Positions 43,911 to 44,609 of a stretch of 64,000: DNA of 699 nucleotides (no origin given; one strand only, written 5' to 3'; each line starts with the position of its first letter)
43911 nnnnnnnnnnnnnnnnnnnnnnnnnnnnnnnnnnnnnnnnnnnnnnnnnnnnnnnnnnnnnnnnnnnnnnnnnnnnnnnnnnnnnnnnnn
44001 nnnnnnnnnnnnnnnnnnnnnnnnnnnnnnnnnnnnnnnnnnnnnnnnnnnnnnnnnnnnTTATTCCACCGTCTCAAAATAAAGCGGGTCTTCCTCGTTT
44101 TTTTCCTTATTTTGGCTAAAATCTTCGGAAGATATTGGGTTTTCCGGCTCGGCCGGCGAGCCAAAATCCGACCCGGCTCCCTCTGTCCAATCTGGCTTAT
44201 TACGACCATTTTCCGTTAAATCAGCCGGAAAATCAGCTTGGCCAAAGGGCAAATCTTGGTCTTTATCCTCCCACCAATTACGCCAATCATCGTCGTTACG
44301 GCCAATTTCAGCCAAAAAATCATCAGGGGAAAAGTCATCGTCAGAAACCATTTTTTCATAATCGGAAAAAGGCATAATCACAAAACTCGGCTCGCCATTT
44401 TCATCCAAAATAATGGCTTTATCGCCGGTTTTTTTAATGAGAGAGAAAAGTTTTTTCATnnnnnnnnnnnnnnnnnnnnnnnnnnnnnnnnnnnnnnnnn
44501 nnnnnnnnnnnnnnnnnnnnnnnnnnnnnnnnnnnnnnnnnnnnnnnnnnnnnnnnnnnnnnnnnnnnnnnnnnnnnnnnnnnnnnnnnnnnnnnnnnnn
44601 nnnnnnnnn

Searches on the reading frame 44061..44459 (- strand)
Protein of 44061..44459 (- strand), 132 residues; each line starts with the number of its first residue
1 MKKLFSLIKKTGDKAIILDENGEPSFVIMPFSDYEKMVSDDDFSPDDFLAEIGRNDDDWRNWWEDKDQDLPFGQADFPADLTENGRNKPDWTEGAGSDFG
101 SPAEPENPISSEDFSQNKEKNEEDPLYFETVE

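Call 36: search_protein_families(library=pfam, proteins=[window:44061-44459:-], max_evalue=0.01)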
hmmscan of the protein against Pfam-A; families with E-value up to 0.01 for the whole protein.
window:44061-44459:- (132 aa): 2 families
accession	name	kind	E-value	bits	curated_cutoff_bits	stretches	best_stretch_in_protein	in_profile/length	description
PF02604.26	PhdYeFM_antitox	-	2.9e-05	24.2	29.8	1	3-41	12-52/74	Antitoxin Phd_YefM, type II toxin-antitoxin system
PF18506.7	RelB-like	-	0.00039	20.6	27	1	14-38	4-28/62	RelB Antitoxin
